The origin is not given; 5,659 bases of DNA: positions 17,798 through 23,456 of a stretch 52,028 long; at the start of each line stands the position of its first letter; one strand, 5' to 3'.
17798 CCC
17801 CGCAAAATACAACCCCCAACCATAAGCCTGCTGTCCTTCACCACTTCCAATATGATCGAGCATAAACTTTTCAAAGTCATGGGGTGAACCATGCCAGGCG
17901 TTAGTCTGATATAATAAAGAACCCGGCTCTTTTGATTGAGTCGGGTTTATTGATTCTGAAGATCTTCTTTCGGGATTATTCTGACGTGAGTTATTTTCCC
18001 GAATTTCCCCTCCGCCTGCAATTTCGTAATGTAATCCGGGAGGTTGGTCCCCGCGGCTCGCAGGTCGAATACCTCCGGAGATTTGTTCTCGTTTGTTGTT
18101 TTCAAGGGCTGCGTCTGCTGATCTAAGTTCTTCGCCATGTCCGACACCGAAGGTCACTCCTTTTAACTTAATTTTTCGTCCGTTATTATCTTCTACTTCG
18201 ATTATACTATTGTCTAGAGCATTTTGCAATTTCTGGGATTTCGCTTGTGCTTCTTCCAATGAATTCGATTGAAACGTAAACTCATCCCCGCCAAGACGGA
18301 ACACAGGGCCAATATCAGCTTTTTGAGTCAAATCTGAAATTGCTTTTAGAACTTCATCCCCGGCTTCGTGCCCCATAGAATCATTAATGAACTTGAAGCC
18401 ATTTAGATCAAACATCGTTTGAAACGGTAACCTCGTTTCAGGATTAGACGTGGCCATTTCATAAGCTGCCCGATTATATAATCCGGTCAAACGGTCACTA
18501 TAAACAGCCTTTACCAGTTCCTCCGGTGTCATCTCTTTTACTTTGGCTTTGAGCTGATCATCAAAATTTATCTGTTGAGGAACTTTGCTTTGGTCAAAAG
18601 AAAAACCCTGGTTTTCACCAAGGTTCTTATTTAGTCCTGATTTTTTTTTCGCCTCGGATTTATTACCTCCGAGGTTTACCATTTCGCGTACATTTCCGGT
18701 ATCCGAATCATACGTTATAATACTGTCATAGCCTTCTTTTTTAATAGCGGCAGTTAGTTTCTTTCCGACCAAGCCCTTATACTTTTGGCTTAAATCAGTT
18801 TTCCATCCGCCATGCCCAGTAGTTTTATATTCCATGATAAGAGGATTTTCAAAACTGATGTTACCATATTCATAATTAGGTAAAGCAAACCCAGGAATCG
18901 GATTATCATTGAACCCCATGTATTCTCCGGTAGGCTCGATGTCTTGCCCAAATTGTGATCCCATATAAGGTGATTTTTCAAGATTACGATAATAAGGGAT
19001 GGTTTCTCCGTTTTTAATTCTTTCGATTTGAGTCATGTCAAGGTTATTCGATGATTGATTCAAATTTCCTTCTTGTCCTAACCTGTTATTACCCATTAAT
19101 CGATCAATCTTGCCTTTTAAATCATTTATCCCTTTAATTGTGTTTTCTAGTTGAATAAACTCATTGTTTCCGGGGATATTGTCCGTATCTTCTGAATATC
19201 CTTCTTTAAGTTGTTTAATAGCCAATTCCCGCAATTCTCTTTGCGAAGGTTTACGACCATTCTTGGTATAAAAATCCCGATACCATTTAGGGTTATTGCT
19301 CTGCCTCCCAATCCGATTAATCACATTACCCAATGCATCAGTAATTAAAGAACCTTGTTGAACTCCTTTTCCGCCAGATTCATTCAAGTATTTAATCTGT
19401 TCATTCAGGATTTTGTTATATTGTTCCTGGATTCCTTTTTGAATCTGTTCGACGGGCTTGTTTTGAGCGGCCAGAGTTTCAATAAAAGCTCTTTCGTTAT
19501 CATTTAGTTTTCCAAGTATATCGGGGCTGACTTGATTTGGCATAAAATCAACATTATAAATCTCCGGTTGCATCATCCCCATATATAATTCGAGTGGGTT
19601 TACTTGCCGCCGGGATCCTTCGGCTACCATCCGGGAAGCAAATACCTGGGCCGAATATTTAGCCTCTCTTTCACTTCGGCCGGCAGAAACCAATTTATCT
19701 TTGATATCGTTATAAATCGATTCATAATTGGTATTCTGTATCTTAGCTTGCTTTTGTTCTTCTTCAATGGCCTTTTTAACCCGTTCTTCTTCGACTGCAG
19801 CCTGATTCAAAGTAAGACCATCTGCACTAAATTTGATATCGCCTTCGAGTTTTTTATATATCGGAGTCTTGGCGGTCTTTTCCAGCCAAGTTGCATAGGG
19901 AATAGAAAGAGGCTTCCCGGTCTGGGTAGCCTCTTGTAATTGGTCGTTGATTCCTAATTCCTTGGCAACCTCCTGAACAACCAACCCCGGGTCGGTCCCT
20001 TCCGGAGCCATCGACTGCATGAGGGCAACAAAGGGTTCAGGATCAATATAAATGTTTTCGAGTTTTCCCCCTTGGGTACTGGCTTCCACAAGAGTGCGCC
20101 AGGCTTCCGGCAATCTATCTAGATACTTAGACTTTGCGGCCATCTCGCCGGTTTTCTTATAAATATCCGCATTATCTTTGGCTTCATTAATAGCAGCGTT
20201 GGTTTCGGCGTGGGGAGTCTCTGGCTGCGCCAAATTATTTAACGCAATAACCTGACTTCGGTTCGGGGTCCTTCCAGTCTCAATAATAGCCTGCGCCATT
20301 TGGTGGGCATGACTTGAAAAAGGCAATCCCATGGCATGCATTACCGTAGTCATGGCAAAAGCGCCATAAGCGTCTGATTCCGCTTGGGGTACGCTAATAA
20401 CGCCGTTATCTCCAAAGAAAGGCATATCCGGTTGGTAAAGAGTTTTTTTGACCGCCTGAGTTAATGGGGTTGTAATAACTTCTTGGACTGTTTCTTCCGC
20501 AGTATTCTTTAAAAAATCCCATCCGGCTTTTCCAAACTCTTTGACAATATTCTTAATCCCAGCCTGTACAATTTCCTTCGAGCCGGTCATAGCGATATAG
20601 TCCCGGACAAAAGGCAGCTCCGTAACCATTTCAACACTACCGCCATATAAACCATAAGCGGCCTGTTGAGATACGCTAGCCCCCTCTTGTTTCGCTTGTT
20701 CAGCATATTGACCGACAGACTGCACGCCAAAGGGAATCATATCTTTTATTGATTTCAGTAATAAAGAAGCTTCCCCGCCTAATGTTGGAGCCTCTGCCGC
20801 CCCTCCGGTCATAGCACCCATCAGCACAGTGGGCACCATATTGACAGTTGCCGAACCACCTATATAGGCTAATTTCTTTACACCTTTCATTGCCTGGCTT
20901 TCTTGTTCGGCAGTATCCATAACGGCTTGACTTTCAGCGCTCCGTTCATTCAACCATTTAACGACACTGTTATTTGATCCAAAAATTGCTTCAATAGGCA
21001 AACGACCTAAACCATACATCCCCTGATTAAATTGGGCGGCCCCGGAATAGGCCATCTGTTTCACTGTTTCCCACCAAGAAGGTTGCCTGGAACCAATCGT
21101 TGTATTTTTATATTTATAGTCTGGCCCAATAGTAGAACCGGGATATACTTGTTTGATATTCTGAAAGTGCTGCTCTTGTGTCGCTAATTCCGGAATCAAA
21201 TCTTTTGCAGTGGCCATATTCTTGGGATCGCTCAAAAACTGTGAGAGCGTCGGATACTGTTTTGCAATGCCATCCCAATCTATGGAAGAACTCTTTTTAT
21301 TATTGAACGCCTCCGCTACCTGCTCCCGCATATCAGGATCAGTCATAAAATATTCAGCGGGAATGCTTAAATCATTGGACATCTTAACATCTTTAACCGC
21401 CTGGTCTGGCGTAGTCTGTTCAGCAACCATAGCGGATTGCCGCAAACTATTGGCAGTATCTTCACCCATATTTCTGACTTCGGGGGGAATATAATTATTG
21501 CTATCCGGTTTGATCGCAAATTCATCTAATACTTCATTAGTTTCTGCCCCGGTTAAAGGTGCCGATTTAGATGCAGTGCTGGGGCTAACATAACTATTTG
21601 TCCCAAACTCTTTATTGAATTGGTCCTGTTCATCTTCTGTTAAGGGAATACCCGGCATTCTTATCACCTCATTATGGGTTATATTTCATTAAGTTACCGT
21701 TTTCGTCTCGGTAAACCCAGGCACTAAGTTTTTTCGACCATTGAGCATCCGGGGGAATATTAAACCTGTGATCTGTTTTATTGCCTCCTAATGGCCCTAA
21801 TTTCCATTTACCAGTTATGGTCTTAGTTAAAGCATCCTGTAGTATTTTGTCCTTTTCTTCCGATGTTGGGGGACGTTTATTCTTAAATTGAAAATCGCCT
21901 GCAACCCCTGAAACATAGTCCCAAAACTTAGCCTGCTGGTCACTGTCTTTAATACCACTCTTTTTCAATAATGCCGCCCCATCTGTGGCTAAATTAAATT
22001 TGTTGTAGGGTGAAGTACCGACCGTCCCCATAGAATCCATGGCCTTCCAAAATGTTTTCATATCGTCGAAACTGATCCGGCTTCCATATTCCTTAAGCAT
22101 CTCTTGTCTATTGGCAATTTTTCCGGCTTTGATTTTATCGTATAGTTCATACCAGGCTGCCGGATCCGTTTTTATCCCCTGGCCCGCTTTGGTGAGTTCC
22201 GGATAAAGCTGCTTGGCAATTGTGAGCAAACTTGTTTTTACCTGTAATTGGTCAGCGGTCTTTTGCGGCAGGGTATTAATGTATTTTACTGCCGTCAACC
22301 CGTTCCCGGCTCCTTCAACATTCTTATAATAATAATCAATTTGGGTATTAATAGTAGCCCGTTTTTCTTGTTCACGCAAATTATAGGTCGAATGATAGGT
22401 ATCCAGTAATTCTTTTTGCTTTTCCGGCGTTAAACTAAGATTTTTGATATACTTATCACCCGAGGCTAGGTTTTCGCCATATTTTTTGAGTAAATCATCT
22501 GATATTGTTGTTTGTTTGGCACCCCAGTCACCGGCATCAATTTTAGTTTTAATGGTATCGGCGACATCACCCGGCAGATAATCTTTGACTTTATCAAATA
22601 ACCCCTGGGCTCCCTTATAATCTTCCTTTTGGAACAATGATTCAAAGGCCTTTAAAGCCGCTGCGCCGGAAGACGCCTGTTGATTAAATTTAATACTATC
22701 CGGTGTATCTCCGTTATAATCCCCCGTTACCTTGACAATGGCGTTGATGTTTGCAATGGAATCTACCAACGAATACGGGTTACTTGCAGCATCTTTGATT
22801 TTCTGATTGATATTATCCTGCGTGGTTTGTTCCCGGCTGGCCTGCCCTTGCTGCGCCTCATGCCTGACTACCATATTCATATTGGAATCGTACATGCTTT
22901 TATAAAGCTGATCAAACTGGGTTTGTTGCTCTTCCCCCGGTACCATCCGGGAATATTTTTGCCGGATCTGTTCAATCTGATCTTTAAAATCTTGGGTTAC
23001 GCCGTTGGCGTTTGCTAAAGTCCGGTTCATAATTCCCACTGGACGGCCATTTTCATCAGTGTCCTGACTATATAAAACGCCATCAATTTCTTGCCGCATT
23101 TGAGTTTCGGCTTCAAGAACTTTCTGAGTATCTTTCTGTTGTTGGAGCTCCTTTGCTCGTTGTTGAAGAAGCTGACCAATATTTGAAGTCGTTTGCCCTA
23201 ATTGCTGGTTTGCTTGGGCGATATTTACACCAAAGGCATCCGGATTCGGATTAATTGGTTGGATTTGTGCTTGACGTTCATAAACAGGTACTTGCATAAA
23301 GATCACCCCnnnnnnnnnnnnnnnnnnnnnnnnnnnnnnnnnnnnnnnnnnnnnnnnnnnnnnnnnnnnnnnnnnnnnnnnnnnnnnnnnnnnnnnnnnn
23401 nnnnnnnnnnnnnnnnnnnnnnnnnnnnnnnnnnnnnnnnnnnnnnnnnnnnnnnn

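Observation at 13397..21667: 2.75-kaa single-ORF 'polyvalent' protein occupying the gp16 slot of a T7-like tail module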

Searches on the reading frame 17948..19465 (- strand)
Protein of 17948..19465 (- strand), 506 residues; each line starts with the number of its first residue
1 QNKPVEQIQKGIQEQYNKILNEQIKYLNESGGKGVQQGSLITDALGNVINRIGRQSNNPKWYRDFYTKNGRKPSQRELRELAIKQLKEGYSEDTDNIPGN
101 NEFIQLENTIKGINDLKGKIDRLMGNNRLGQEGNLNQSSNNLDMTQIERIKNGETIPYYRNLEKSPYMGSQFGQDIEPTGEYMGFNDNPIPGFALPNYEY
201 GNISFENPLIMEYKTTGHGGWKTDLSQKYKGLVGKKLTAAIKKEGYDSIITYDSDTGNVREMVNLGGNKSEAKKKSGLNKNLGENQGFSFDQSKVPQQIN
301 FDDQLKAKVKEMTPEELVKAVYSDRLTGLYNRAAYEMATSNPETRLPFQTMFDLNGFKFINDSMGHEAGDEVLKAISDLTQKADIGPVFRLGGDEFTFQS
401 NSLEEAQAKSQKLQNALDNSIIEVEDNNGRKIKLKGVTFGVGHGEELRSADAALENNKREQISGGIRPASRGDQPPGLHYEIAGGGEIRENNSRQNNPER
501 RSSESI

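Call 41: find_homologous_proteins(query=window:17948-19465:-, max_evalue=0.00001)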
Query window:17948-19465:- (506 aa): 363 proteins with E <= 0.00001 among 8000 candidates; the best 120 are listed.
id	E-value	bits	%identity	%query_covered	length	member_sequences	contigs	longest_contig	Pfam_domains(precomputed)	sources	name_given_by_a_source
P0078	3.1e-15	75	34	27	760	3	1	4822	PF00990.27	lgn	-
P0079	3.5e-14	71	33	27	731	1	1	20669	PF22335.2,PF00990.27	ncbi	ncbi:MAG: GGDEF domain-containing protein [Patulibacter sp.]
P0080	1.9e-13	69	36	27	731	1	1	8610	PF22335.2,PF00990.27,PF17853.7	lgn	-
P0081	6.2e-12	64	35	27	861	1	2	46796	PF00563.26,PF00990.27,PF00072.31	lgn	-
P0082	3.2e-11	61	40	21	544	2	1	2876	PF00990.27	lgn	-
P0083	7.2e-11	60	49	16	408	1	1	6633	PF08447.19,PF13426.14,PF08448.17,PF00989.32,PF00990.27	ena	-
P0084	1.7e-10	59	36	32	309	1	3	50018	PF00990.27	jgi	jgi:diguanylate cyclase (GGDEF)-like protein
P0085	3.9e-10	58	44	17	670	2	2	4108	PF08447.19,PF13426.14,PF13188.14,PF13487.13,PF01966.29,PF08448.17,PF07694.18,PF00989.32,PF00990.27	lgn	-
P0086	4.4e-10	58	31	30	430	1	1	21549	PF00990.27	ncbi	-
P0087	4.9e-10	57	45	18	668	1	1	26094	PF08447.19,PF13426.14,PF13188.14,PF13487.13,PF01966.29,PF08448.17,PF00989.32,PF00990.27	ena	-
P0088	6.3e-10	57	42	17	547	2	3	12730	PF00990.27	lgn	-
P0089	7.2e-10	57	36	25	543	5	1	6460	PF00990.27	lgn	-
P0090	1.0e-9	56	32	32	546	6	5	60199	PF00990.27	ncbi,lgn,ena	-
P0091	1.2e-9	56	32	28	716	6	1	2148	PF08447.19,PF13426.14,PF00990.27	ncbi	ncbi:MAG: diguanylate cyclase, partial [Oscillospiraceae bacterium]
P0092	1.3e-9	56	33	32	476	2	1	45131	PF02743.25,PF22673.3,PF00990.27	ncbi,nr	ncbi:MAG: sensor domain-containing diguanylate cyclase [Ruminiclostridium sp.]|nr:sensor domain-cont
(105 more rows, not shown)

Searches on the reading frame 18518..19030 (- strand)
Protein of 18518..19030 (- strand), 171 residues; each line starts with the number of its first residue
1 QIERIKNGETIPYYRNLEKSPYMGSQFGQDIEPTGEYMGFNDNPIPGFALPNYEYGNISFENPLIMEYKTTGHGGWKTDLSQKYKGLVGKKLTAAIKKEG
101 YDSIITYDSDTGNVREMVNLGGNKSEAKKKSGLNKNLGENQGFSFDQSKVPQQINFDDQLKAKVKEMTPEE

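Call 9: search_protein_families(library=pfam, proteins=[window:18518-19027:-], max_evalue=10)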
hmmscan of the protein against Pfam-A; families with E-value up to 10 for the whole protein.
window:18518-19027:- (170 aa): 0 families

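Call 58: search_protein_representatives(protein=window:18518-19030:-)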
Query: 171 residues. Proteins with E-value up to 0.001 (for the whole library): 917; up to 1e-10: 440; up to 1e-30: 3. The best 150 are listed.
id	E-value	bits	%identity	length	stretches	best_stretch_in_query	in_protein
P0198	1.6e-34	135.7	54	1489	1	7-127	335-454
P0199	7.2e-32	127.1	53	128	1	5-125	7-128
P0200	8.2e-31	123.6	56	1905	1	9-127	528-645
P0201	2.2e-30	122.2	50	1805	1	10-134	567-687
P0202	1.0e-29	120.0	52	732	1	9-131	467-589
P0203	1.1e-29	120.0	51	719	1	18-130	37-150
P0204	1.4e-29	119.6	51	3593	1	4-126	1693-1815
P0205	1.7e-29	119.3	52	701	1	9-127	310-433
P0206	1.2e-28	116.5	52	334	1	11-124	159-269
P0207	5.2e-28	114.5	52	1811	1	10-128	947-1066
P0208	9.1e-28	113.7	56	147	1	10-124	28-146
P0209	1.2e-27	113.3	52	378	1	14-127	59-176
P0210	1.3e-27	113.2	55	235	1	13-125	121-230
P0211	2.5e-27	112.3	46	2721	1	12-167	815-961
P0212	3.2e-27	111.9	57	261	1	10-110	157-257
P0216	2.6e-26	109.0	50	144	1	10-125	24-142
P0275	2.8e-19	86.1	52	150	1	13-112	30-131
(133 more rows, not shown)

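Call 59: search_protein_families(library=pfam, proteins=[P0199, P0208, P0216, P0198, P0200, P0204, P0202], max_evalue=0.01)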
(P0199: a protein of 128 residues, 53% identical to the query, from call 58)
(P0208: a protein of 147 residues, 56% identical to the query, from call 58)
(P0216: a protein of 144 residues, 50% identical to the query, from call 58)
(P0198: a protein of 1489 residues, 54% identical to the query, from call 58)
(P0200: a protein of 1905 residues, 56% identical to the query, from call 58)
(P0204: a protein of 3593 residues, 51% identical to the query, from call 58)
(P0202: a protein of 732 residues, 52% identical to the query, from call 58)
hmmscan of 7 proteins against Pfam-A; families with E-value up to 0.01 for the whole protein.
P0199 (128 aa): 0 families

P0208 (147 aa): 0 families

P0216 (144 aa): 0 families

P0198 (1489 aa): 1 family
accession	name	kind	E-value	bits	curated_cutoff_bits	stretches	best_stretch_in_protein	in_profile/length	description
PF18857.6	LPD38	-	2.2e-41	142.4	27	1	1196-1372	1-182/189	Large polyvalent protein associated domain 38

P0200 (1905 aa): 1 family
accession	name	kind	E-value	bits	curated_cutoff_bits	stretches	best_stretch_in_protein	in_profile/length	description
PF18760.7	ART-PolyVal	-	3.8e-08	34.6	31.2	1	857-984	9-131/140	ADP-Ribosyltransferase in polyvalent proteins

P0204 (3593 aa): 1 family
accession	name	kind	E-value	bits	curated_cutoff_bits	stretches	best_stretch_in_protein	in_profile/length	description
PF18814.6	PBECR5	-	4e-29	102.6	25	1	1165-1373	2-216/239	phage-Barnase-EndoU-ColicinE5/D-RelE like nuclease5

P0202 (732 aa): 0 families

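Call 61: search_solved_structures(query=A3, max_evalue=10)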
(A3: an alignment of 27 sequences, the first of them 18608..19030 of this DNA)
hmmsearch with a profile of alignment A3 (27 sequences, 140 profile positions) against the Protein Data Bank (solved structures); distinct sequences matched with E-value up to 10: 4.
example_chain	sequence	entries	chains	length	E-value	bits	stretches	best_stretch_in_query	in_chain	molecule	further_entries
1x60_A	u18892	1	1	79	0.41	13.8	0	103-121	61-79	Sporulation-specific N-acetylmuramoyl-L-alanine amidase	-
9rwr_A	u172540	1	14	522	0.58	13.3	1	94-125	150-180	Ancestral Fibrobacteres-Chlorobi-Bacteroidetes Group Chaperonin (AFCB)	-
7v9r_A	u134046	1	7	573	1.4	12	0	99-129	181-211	60 kDa chaperonin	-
7v98_A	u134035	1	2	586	1.5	11.9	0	99-129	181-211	60 kDa chaperonin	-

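Call 62: search_protein_families(library=phrogs, proteins=[window:18608-19030:-, P0199, P0208, P0216, P0275], max_evalue=0.01)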
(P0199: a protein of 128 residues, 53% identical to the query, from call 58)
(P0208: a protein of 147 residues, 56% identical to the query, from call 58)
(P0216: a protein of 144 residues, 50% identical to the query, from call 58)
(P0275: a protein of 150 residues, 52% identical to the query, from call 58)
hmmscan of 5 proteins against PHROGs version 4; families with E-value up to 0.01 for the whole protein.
window:18608-19030:- (141 aa): 0 families

P0199 (128 aa): 0 families

P0208 (147 aa): 0 families

P0216 (144 aa): 1 family
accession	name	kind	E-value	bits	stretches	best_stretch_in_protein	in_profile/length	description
phrog_2898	-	unknown function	7.9e-05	23.1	1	31-98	156-224/342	-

P0275 (150 aa): 0 families

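Call 90: search_protein_families(library=ncbifam, proteins=[P0199, P0216], max_evalue=0.01)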
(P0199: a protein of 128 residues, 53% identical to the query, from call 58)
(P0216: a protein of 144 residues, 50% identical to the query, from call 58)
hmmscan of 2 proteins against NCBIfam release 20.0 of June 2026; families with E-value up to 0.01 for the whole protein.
P0199 (128 aa): 0 families

P0216 (144 aa): 0 families

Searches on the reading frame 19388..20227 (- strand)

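Call 9: search_protein_families(library=pfam, proteins=[window:19388-20227:-], max_evalue=10)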
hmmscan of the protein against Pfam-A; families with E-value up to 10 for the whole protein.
window:19388-20227:- (280 aa): 6 families
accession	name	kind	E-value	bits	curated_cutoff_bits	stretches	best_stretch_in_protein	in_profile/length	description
PF15324.11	TALPID3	-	0.00034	19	27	1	115-207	469-559/1261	Hedgehog signalling target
PF18488.6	WYL_3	-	0.023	15.5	25.3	1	69-107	7-41/63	WYL domain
PF18738.6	HEPN_DZIP3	-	0.029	14.6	27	1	157-191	94-128/144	DZIP3/ hRUL138-like HEPN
PF25432.1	FF_PRPF40A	-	0.092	13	27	1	148-180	27-59/60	PRPF40A-like, FF domain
PF23461.1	ZMYND11_CC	-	0.14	13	27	1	168-188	7-27/54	ZMYND11 protein coiled-coil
PF20277.3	CTD11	-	0.25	12.3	27.7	1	142-189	76-123/138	C-terminal domain 11 of the ABC-three component (ABC-3C) systems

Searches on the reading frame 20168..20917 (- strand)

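Call 9: search_protein_families(library=pfam, proteins=[window:20168-20917:-], max_evalue=10)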
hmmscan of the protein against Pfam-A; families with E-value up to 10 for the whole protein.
window:20168-20917:- (250 aa): 1 family
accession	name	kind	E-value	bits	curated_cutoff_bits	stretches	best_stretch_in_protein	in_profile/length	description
PF07878.17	RHH_5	-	0.24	11.6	26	1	72-88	17-33/43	CopG-like RHH_1 or ribbon-helix-helix domain, RHH_5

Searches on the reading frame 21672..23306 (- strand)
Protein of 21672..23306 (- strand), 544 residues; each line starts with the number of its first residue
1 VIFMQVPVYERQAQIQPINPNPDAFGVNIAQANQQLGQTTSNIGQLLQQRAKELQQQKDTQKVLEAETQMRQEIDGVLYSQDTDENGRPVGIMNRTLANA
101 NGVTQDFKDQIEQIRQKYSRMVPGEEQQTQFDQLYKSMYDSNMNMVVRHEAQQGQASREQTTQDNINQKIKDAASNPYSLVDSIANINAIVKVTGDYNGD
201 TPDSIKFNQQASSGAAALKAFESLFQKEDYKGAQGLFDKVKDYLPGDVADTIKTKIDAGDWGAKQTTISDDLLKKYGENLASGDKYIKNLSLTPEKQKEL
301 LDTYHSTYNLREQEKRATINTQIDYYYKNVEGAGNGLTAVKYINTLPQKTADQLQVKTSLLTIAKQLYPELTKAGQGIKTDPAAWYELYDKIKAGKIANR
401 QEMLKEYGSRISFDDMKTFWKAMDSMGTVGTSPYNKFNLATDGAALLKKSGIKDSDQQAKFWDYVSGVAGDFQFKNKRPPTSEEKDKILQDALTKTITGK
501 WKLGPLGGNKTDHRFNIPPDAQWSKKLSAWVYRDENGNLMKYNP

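Call 7: search_protein_families(library=phrogs, proteins=[window:21672-23306:-], max_evalue=0.001)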
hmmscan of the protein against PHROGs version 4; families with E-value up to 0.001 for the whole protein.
window:21672-23306:- (544 aa): 1 family
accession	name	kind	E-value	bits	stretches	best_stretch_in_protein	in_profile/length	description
phrog_1044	-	lysis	1e-06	28.3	1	5-219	3-210/900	endolysin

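Call 25: search_protein_families(library=pfam, proteins=[window:21672-23306:-], max_evalue=0.01)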
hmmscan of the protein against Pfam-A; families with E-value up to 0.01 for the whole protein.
window:21672-23306:- (544 aa): 0 families

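Call 90: search_protein_families(library=ncbifam, proteins=[window:21672-23306:-], max_evalue=0.01)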
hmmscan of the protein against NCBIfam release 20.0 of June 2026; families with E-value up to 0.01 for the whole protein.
window:21672-23306:- (544 aa): 0 families
